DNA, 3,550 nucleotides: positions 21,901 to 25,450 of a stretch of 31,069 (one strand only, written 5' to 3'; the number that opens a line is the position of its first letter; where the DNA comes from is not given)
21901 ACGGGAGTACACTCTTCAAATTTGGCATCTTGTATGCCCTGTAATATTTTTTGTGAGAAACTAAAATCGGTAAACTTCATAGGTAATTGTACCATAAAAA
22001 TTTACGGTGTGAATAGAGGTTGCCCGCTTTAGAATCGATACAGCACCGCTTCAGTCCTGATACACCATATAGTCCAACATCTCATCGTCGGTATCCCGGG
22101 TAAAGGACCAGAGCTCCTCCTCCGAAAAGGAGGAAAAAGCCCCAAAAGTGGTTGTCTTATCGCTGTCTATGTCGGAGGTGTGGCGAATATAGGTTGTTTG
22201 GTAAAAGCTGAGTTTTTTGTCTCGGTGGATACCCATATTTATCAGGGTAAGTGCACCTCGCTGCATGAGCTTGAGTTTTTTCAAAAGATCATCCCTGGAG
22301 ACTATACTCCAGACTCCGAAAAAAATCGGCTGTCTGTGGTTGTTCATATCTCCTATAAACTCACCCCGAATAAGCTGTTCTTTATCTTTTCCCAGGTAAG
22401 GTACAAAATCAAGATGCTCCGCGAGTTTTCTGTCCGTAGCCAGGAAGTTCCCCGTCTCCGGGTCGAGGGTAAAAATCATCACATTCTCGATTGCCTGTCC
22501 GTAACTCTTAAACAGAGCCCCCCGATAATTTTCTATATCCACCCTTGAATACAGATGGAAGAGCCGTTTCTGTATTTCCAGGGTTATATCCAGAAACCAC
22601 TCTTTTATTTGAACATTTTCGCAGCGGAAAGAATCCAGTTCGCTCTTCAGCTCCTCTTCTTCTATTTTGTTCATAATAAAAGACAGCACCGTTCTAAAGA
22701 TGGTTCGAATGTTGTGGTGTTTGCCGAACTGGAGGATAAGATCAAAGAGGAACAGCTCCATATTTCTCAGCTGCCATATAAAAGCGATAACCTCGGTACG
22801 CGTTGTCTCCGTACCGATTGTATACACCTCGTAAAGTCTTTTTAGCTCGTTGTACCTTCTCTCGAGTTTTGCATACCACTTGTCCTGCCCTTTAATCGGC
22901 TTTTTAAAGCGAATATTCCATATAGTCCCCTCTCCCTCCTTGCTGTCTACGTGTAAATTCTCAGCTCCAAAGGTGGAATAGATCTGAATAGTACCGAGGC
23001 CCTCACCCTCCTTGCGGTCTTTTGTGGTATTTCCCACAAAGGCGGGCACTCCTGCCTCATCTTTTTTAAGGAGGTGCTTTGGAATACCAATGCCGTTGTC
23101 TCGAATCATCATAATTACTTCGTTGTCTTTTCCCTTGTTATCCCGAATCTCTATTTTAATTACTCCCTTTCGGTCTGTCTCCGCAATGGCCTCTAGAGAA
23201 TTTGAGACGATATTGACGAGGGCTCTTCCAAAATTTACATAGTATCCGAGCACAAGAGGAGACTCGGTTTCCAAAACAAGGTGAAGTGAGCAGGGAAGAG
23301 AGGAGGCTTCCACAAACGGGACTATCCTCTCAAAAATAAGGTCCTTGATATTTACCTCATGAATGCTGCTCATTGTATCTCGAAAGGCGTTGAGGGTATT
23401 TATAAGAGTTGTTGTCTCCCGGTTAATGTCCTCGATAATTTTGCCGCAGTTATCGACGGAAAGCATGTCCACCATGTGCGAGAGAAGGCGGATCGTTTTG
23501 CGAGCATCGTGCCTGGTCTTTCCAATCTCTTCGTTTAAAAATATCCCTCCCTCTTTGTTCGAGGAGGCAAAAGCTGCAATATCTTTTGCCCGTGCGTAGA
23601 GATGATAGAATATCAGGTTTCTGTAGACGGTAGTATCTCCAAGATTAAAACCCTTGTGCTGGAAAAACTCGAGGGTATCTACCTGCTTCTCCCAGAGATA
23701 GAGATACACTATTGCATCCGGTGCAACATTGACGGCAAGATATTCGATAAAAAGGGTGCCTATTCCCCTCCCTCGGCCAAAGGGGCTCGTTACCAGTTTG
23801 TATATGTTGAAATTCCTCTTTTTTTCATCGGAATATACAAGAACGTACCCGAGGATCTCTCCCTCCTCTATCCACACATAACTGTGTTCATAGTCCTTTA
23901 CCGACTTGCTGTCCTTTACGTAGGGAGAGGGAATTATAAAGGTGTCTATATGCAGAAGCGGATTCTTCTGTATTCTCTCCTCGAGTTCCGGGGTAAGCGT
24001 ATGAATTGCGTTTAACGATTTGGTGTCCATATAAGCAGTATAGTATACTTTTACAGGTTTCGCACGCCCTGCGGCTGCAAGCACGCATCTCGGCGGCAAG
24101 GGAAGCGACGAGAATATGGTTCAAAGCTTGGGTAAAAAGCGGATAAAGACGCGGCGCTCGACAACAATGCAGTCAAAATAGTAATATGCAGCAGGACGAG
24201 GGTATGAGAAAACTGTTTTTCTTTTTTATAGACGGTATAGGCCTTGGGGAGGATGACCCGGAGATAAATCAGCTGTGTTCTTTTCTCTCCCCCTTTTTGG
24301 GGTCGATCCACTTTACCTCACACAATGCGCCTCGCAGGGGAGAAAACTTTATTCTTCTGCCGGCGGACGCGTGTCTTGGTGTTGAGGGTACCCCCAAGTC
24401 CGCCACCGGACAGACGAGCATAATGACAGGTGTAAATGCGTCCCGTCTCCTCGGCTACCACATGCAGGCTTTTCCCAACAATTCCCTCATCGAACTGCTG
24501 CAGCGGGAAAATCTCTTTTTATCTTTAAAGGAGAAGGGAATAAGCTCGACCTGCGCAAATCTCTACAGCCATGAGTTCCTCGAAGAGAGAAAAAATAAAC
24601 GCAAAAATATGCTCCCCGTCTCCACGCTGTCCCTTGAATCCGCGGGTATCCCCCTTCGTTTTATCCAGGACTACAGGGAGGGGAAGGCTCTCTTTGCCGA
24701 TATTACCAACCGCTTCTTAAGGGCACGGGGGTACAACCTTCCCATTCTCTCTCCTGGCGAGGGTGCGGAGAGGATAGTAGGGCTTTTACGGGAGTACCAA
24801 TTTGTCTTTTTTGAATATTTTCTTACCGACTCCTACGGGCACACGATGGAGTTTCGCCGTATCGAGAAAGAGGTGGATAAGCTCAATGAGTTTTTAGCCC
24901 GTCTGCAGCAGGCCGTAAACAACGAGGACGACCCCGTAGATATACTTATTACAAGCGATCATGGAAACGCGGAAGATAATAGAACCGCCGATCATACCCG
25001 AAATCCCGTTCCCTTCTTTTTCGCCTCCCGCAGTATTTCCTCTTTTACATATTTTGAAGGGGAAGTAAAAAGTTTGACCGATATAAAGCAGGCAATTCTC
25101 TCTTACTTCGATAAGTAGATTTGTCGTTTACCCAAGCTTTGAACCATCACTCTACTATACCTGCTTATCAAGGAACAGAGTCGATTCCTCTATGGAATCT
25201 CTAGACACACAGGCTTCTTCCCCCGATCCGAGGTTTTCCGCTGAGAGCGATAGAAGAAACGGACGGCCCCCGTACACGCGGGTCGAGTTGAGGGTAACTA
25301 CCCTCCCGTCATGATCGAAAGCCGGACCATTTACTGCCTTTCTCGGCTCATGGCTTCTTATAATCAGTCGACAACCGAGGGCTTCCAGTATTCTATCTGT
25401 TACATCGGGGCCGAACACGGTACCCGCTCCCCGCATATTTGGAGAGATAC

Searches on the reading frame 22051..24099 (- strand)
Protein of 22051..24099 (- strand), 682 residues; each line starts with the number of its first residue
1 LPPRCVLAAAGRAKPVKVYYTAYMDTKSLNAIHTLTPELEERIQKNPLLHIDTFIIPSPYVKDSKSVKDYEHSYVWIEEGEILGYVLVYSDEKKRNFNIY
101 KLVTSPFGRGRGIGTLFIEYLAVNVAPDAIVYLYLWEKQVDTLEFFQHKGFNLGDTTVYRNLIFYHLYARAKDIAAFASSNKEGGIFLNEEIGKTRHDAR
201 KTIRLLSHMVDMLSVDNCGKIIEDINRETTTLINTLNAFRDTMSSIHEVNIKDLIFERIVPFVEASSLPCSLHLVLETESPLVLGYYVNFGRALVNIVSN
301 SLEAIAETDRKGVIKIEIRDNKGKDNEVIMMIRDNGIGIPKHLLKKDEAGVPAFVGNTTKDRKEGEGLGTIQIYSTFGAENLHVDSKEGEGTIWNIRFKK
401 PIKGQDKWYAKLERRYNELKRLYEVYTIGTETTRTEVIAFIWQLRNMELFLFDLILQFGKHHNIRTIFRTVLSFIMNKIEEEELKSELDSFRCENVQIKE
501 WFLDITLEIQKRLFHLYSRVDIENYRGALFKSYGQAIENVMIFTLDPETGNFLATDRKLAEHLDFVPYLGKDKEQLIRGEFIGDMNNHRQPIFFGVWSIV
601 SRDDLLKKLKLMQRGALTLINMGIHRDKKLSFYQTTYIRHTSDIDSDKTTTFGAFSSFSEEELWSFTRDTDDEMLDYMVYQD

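Call 5: search_protein_families(library=pfam, proteins=[window:22051-24099:-])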
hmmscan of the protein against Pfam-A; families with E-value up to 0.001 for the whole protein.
window:22051-24099:- (682 aa): 4 families
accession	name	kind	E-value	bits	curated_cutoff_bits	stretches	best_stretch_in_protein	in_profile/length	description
PF02518.31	HATPase_c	-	1.7e-10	41.7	26.4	1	291-400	7-109/111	Histidine kinase-, DNA gyrase B-, and HSP90-like ATPase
PF00583.31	Acetyltransf_1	-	7.4e-07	29.9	20.7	1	67-151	29-116/116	Acetyltransferase (GNAT) family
PF13508.13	Acetyltransf_7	-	4.3e-06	27.4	27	1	71-152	3-83/84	Acetyltransferase (GNAT) domain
PF13589.12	HATPase_c_3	-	1.7e-05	25.3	25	1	290-349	3-53/137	Histidine kinase-, DNA gyrase B-, and HSP90-like ATPase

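Call 32: find_homologous_proteins(query=window:22051-24030:-)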
Query window:22051-24030:- (659 aa): 453 proteins with E <= 0.001 among 8000 candidates; the best 120 are listed.
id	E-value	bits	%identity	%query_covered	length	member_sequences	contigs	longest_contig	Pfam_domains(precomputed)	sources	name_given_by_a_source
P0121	0.0e+0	1496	100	100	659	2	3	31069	PF13508.14,PF02518.32,PF13589.13,PF00583.32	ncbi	ncbi:MAG: GNAT family N-acetyltransferase [Spirochaetaceae bacterium]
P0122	0.0e+0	1185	77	100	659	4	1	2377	PF13508.14,PF02518.32,PF00583.32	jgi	jgi:N-acetylglutamate synthase-like GNAT family acetyltransferase/two-component sensor histidine kin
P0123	0.0e+0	1136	74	100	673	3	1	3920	PF13508.14,PF02518.32,PF00583.32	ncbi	-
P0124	0.0e+0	1083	70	100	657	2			PF13673.14,PF13508.14,PF02518.32,PF00583.32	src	-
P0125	0.0e+0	1081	71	100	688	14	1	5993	PF13508.14,PF02518.32,PF00583.32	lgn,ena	-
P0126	0.0e+0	1079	72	100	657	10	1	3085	PF13673.14,PF13508.14,PF02518.32,PF00583.32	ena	-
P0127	0.0e+0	1065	70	100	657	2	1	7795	PF13508.14,PF02518.32,PF00583.32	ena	-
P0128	0.0e+0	1065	69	100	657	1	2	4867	PF13508.14,PF02518.32,PF13589.13,PF00583.32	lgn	-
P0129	0.0e+0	1027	68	100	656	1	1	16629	PF13508.14,PF02518.32,PF00583.32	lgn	-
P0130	1.1e-288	977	66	100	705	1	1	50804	PF13508.14,PF02518.32,PF00583.32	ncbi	-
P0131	1.0e-285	967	64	100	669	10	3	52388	PF13508.14,PF02518.32,PF00583.32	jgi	-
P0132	3.6e-284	962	63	100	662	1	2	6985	PF13673.14,PF13508.14,PF02518.32,PF00583.32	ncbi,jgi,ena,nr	ncbi:MAG TPA: GNAT family N-acetyltransferase [Sediminispirochaeta sp.]|nr:GNAT family N-acetyltrans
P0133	1.1e-283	961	64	100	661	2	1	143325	PF13508.14,PF02518.32,PF00583.32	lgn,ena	-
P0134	4.9e-283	959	64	100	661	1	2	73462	PF13673.14,PF13508.14,PF02518.32,PF00583.32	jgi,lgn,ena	-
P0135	9.1e-279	945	61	99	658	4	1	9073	PF13673.14,PF13508.14,PF02518.32,PF00583.32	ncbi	-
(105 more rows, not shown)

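Call 33: find_encoding_contigs(protein=P0121, flank=4000, max_places=6)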
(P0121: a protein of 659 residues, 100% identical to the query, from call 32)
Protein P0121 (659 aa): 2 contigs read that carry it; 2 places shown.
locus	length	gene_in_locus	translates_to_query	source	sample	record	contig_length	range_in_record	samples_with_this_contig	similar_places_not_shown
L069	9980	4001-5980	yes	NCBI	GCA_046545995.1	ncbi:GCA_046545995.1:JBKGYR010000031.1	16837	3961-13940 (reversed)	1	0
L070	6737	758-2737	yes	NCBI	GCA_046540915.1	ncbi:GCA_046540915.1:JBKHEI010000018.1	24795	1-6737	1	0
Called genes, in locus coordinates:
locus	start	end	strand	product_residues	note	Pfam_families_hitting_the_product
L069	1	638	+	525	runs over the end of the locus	PF00474:SSF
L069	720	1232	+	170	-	-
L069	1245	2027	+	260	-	PF13428:TPR_14 (faint)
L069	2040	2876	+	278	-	PF00149:Metallophos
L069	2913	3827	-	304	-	PF01676:Metalloenzyme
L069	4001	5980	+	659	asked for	PF00583:Acetyltransf_1 (weak), PF13508:Acetyltransf_7 (weak), PF02518:HATPase_c, PF13589:HATPase_c_3 (faint)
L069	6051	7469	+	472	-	PF00270:DEAD, PF04851:ResIII, PF00271:Helicase_C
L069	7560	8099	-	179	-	PF00156:Pribosyltran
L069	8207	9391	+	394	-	PF00990:GGDEF, PF07238:PilZ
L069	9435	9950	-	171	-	PF01842:ACT, PF22629:ACT_AHAS_ss, PF13710:ACT_5, PF10369:ALS_ss_C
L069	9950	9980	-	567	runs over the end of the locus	PF02776:TPP_enzyme_N, PF00205:TPP_enzyme_M, PF02775:TPP_enzyme_C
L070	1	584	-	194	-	?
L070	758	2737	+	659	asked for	PF00583:Acetyltransf_1 (weak), PF13508:Acetyltransf_7 (weak), PF02518:HATPase_c, PF13589:HATPase_c_3 (faint)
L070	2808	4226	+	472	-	PF00270:DEAD, PF04851:ResIII, PF00271:Helicase_C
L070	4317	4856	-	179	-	PF00156:Pribosyltran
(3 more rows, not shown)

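Call 34: find_encoding_contigs(protein=P0123, flank=4000, max_places=3)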
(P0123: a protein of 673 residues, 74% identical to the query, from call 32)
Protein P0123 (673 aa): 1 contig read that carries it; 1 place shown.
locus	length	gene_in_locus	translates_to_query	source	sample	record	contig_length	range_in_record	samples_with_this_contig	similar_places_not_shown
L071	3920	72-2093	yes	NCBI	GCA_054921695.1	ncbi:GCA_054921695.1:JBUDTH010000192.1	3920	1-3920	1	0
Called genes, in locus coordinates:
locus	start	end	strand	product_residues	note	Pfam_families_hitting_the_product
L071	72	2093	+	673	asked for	PF00583:Acetyltransf_1 (weak), PF13508:Acetyltransf_7 (weak), PF02518:HATPase_c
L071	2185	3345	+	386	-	PF00270:DEAD, PF04851:ResIII, PF00271:Helicase_C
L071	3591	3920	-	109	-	?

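Call 35: find_encoding_contigs(protein=P0125, flank=4000, max_places=3)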
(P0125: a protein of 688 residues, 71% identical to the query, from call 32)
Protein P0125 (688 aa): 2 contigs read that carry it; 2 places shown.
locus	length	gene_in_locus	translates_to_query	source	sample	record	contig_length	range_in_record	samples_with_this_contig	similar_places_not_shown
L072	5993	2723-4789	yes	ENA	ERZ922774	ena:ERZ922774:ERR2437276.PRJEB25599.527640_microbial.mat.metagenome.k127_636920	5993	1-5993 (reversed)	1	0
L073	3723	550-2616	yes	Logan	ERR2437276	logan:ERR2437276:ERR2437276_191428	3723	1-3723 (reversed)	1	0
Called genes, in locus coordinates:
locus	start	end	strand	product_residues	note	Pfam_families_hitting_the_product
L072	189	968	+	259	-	-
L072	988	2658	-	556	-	PF04851:ResIII, PF00270:DEAD, PF00271:Helicase_C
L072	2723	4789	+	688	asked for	PF00583:Acetyltransf_1 (weak), PF13508:Acetyltransf_7 (weak), PF02518:HATPase_c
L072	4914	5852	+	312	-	PF00892:EamA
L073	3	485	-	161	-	?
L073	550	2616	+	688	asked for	PF00583:Acetyltransf_1 (weak), PF13508:Acetyltransf_7 (weak), PF02518:HATPase_c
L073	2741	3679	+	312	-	PF00892:EamA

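Call 46: find_encoding_contigs(protein=P0127, flank=3000, max_places=2)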
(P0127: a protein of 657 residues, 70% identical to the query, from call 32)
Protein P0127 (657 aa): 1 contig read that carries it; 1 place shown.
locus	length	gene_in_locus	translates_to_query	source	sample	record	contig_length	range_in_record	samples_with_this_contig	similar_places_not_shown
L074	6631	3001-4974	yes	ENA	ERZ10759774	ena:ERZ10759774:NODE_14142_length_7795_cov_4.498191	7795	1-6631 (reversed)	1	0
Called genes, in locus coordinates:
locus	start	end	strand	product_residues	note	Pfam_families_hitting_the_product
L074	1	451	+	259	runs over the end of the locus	-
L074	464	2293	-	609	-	PF04851:ResIII, PF00270:DEAD, PF00271:Helicase_C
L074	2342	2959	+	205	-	PF00163:Ribosomal_S4, PF01479:S4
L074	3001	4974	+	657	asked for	PF00583:Acetyltransf_1 (weak), PF13508:Acetyltransf_7 (weak), PF02518:HATPase_c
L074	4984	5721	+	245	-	PF01791:DeoC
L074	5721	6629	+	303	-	?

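Call 47: find_encoding_contigs(protein=P0129, flank=3000, max_places=2)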
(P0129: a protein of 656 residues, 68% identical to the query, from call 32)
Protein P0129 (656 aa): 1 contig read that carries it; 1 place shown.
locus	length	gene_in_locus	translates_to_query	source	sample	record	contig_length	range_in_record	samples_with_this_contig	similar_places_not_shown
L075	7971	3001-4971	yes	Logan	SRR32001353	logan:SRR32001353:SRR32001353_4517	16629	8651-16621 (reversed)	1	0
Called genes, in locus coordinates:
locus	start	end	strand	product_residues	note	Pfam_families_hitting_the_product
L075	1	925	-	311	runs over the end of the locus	?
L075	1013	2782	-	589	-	PF01590:GAF, PF13185:GAF_2, PF07536:HWE_HK (weak), PF07568:HisKA_2, PF13581:HATPase_c_2 (weak), PF02518:HATPase_c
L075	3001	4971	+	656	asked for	PF00583:Acetyltransf_1, PF13508:Acetyltransf_7 (weak), PF02518:HATPase_c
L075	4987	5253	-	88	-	-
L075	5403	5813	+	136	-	-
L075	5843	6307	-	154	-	PF04073:tRNA_edit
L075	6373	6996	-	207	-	PF02622:DUF179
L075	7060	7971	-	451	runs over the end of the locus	-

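Call 48: find_encoding_contigs(protein=P0130, flank=3000, max_places=2)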
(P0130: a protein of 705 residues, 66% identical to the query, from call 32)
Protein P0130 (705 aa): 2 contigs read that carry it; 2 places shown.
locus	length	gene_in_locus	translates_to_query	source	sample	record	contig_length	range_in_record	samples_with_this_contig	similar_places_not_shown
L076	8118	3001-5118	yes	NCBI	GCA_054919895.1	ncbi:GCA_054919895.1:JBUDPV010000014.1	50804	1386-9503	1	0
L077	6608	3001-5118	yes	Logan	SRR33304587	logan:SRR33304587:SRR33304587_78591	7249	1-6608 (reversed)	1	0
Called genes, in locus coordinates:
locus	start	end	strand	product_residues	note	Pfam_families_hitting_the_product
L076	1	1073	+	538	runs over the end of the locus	PF01551:Peptidase_M23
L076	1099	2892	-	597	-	PF01590:GAF (weak), PF13185:GAF_2 (weak), PF07536:HWE_HK (weak), PF07568:HisKA_2, PF13581:HATPase_c_2 (weak), PF02518:HATPase_c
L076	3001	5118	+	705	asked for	PF00583:Acetyltransf_1, PF13508:Acetyltransf_7 (weak), PF02518:HATPase_c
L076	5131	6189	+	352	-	PF11383:DUF3187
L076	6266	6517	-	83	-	-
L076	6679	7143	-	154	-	PF04073:tRNA_edit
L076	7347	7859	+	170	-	PF14512:TM1586_NiRdase (faint), PF00881:Nitroreductase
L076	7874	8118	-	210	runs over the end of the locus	PF02622:DUF179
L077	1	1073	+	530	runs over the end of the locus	PF01551:Peptidase_M23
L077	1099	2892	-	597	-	PF01590:GAF (weak), PF13185:GAF_2 (weak), PF07536:HWE_HK (weak), PF07568:HisKA_2, PF13581:HATPase_c_2 (weak), PF02518:HATPase_c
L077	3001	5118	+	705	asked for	PF00583:Acetyltransf_1, PF13508:Acetyltransf_7 (weak), PF02518:HATPase_c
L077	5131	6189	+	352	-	PF11383:DUF3187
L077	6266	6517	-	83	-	-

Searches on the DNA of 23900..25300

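Call 61: search_rna_families(source=window, start=23900, end=25300, threshold=evalue, max_evalue=1)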
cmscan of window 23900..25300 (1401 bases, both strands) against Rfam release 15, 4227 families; matches with E-value up to 1: 0.
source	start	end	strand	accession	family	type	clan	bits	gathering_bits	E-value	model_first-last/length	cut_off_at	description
